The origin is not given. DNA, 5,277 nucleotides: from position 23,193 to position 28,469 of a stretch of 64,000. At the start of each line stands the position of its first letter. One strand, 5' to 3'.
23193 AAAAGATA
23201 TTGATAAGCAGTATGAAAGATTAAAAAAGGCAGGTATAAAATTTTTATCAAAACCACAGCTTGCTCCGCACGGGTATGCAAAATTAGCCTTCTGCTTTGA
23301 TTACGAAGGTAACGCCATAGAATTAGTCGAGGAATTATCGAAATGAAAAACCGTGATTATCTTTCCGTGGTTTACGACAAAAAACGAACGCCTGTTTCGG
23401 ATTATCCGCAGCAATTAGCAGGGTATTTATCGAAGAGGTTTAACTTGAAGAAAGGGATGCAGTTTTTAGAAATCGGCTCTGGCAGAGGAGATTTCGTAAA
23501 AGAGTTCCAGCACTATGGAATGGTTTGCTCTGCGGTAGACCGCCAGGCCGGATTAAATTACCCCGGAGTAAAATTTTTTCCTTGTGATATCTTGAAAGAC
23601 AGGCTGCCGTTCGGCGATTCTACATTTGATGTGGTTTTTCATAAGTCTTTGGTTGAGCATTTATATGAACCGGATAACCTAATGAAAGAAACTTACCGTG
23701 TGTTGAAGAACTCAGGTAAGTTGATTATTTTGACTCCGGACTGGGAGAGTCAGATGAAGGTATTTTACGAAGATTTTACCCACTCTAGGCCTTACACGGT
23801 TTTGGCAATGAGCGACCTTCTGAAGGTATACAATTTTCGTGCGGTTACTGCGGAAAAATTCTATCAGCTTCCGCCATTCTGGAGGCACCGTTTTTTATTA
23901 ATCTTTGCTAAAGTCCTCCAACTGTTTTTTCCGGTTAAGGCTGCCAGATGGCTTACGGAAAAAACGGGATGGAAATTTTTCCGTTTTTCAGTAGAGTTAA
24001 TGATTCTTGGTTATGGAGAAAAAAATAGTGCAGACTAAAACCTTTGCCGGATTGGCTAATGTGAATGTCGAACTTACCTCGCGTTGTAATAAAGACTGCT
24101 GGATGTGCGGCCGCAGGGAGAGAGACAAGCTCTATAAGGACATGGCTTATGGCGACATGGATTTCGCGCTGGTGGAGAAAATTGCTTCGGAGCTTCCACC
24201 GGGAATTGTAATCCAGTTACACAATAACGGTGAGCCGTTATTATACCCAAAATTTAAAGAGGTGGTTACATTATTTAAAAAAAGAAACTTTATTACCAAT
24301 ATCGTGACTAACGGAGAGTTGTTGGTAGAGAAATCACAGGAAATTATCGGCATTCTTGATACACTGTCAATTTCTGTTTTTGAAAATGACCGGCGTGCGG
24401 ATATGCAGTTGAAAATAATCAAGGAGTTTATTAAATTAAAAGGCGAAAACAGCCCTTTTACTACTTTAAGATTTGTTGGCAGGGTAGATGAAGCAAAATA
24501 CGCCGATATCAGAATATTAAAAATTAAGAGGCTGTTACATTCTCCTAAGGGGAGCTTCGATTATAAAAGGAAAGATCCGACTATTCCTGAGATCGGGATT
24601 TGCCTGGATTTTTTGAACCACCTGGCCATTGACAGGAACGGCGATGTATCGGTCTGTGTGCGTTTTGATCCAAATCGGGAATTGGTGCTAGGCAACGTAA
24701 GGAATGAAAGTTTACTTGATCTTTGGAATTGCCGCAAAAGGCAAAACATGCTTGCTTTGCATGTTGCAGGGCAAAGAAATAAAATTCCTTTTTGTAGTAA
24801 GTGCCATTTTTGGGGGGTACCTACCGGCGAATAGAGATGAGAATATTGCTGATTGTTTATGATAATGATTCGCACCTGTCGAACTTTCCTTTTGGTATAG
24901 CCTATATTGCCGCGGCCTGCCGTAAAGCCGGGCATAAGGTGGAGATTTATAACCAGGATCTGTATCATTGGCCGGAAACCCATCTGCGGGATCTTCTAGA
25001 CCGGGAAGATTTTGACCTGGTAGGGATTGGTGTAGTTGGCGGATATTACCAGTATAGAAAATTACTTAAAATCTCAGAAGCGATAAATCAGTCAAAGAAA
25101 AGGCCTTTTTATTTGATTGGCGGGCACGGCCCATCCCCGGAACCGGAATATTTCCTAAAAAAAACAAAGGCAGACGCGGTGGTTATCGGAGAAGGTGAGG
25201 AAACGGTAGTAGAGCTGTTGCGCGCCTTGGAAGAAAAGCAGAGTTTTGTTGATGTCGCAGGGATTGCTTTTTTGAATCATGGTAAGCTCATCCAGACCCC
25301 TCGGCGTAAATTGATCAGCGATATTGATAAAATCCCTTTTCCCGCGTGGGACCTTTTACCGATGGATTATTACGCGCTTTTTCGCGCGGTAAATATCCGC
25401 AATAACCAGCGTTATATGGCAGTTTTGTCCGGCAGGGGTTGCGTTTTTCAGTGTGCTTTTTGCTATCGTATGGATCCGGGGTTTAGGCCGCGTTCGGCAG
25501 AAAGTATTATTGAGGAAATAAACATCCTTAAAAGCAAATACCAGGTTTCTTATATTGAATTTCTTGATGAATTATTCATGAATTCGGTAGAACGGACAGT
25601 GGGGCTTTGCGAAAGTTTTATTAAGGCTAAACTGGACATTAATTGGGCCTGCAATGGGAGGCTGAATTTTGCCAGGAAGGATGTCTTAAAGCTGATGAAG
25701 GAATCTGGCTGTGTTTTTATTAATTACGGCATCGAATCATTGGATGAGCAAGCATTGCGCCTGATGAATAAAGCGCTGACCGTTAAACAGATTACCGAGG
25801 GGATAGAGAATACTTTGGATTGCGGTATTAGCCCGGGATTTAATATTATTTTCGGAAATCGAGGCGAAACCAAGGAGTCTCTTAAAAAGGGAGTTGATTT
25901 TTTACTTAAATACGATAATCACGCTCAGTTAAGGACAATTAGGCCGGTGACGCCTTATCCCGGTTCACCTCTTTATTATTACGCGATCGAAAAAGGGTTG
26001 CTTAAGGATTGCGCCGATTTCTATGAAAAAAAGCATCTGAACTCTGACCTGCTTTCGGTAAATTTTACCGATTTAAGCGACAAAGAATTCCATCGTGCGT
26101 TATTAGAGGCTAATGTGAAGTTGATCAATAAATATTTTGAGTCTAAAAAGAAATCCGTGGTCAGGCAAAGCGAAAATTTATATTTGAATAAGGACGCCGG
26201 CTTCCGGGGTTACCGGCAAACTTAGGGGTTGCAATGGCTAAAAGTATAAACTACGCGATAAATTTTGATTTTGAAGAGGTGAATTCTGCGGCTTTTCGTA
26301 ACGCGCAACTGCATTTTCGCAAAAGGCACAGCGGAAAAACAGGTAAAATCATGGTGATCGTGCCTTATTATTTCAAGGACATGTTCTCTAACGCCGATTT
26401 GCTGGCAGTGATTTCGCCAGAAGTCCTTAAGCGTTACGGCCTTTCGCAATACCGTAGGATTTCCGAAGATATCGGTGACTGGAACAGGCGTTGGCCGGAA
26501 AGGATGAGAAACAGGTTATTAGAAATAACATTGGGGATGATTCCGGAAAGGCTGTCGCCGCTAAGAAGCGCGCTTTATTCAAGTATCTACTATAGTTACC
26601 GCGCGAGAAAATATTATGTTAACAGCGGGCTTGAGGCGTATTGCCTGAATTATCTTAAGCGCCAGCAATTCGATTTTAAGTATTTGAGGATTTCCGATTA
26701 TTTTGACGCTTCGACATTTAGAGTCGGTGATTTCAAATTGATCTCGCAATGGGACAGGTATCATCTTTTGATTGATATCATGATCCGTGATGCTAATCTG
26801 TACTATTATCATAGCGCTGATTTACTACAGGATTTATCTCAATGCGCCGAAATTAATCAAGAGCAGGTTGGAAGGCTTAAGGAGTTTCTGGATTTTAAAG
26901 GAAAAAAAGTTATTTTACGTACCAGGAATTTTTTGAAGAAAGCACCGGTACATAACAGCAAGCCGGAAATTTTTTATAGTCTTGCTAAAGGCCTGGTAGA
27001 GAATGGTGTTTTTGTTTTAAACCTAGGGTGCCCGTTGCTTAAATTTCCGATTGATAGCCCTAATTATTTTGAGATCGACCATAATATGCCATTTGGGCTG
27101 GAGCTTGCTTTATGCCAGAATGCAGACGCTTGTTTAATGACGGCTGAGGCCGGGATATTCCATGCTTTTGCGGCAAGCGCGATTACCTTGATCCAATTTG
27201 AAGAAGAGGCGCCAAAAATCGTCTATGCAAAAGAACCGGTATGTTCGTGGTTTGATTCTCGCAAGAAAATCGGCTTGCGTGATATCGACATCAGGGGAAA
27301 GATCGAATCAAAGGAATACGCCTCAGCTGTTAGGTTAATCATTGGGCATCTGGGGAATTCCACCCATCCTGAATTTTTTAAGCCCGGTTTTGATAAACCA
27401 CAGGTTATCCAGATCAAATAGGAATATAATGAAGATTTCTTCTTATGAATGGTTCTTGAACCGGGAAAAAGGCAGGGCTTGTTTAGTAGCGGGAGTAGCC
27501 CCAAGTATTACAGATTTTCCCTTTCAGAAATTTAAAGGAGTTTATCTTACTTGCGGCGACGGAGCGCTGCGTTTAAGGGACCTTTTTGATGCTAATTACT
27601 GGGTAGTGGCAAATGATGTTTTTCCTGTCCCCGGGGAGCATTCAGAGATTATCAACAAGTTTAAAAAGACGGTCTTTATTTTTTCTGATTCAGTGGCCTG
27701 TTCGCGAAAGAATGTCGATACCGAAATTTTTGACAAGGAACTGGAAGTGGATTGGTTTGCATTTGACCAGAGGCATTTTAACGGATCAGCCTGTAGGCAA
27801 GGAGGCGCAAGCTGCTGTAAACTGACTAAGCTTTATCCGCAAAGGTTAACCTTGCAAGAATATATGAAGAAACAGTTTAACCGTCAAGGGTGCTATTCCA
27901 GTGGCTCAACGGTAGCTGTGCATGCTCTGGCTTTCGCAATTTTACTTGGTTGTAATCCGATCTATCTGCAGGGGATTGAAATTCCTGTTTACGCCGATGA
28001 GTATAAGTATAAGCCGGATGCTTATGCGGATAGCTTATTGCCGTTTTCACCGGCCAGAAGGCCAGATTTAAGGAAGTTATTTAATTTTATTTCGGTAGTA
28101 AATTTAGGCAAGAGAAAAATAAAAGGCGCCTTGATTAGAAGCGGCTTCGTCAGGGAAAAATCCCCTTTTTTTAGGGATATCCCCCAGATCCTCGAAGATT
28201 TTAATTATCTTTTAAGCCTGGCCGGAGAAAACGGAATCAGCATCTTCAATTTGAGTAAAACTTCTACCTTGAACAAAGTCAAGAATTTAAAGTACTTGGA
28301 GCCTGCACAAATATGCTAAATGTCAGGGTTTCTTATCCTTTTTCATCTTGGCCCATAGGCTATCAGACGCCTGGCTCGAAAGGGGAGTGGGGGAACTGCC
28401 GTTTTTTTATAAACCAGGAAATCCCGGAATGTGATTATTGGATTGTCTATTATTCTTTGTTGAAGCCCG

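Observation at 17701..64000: About 46 kb, 43-gene, single-strand translationally coupled glycan super-operon behind one promoter and one EPS-type MarR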

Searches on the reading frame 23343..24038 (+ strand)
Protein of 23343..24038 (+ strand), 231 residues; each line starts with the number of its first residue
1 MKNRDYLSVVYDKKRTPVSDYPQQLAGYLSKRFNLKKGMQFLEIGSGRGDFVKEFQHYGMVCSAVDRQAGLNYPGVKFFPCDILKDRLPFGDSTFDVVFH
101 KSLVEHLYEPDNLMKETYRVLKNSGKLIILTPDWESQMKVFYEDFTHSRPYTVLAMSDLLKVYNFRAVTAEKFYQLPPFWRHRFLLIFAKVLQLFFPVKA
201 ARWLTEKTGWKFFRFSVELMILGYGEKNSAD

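Call 4: search_protein_families(library=pfam, proteins=[window:23343-24038:+], max_evalue=0.001)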
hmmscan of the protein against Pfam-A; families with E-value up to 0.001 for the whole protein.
window:23343-24038:+ (231 aa): 6 families
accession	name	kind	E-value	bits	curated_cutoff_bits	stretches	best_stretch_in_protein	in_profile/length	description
PF08241.18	Methyltransf_11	-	6.7e-13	49.5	21.2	1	42-129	1-95/95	Methyltransferase domain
PF13847.12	Methyltransf_31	-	3.4e-11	43.5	27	1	36-139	2-119/145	Methyltransferase domain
PF13489.12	Methyltransf_23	-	4.9e-11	43.1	27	1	24-169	8-163/164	Methyltransferase domain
PF13649.12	Methyltransf_25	-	8.7e-08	33.2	27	1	42-125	2-97/97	Methyltransferase domain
PF08242.18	Methyltransf_12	-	2.7e-05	25.3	30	1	42-127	1-98/98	Methyltransferase domain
PF01209.24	Ubie_methyltran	-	0.00078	19.3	20.1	0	86-145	108-169/233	ubiE/COQ5 methyltransferase family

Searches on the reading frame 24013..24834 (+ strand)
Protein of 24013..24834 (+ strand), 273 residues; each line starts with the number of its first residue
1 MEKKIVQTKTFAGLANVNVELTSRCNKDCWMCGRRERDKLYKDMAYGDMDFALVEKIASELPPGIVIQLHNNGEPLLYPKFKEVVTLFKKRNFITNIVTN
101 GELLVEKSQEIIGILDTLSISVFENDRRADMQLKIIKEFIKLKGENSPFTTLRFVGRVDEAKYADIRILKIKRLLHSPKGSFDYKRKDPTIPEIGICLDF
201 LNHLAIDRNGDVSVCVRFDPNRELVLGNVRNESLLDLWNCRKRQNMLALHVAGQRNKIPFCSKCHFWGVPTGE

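Call 4: search_protein_families(library=pfam, proteins=[window:24013-24834:+], max_evalue=0.001)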
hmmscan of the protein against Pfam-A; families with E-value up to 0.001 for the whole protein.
window:24013-24834:+ (273 aa): 2 families
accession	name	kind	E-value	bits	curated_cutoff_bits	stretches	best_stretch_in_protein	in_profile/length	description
PF13186.11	SPASM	-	5.1e-11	43.1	21.5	1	197-265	1-67/67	Iron-sulfur cluster-binding domain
PF04055.27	Radical_SAM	-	3.5e-08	34.2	29.5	1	19-133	1-117/166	Radical SAM superfamily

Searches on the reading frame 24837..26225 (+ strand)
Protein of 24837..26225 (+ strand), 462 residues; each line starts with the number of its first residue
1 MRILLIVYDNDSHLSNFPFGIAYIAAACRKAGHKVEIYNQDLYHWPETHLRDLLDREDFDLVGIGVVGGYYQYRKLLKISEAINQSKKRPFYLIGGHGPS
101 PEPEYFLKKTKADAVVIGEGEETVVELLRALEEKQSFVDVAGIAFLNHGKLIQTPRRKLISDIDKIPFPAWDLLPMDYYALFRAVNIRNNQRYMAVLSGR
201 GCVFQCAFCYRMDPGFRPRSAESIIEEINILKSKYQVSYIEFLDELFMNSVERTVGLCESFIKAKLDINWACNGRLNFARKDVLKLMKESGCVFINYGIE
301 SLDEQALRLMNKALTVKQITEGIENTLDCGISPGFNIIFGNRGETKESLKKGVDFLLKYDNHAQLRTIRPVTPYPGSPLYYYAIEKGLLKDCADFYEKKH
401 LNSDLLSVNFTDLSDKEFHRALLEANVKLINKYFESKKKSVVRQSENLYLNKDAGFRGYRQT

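Call 4: search_protein_families(library=pfam, proteins=[window:24837-26225:+], max_evalue=0.001)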
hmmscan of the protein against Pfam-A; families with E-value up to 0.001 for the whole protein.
window:24837-26225:+ (462 aa): 2 families
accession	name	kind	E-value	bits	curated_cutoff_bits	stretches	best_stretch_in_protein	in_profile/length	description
PF04055.27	Radical_SAM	-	2.2e-19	70.6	29.5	1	198-355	3-165/166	Radical SAM superfamily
PF02310.24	B12-binding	-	8.4e-17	61.6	32.1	1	17-127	13-120/121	B12 binding domain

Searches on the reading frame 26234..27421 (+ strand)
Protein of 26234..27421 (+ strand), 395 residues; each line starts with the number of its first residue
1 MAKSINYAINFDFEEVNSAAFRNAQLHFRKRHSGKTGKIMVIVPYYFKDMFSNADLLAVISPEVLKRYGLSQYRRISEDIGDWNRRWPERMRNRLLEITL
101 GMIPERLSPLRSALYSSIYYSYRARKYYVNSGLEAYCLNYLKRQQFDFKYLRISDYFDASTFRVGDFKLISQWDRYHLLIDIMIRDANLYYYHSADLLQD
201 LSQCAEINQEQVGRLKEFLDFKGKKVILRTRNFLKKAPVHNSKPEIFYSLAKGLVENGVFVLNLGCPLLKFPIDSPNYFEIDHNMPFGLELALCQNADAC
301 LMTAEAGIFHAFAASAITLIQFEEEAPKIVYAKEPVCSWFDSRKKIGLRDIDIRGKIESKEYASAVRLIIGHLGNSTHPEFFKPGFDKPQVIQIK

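Call 4: search_protein_families(library=pfam, proteins=[window:26234-27421:+], max_evalue=0.001)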
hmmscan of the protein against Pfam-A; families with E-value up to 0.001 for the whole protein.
window:26234-27421:+ (395 aa): 0 families

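Call 13: search_protein_families(library=ncbifam, proteins=[window:26234-27421:+], max_evalue=0.001)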
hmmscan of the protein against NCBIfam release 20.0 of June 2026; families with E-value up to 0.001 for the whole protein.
window:26234-27421:+ (395 aa): 0 families

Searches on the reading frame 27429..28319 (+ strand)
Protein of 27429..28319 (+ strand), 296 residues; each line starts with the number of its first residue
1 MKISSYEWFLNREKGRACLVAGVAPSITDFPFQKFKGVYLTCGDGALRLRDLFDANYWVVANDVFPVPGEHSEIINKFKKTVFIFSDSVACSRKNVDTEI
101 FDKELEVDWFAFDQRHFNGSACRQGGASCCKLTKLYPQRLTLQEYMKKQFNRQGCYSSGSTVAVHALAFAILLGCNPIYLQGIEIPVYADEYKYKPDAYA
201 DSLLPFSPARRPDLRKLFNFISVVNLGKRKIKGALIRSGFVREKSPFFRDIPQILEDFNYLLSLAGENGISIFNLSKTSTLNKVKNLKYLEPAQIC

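Call 5: search_protein_families(library=pfam, proteins=[window:27429-28319:+], max_evalue=0.001)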
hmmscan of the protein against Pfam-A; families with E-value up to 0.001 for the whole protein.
window:27429-28319:+ (296 aa): 1 family
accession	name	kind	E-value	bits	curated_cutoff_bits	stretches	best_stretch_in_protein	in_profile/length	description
PF01973.23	MptE-like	-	0.00073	19.8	34.6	0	143-183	126-164/171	6-hydroxymethylpterin diphosphokinase MptE-like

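Call 13: search_protein_families(library=ncbifam, proteins=[window:27429-28319:+], max_evalue=0.001)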
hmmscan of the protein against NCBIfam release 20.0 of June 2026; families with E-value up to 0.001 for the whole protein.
window:27429-28319:+ (296 aa): 0 families
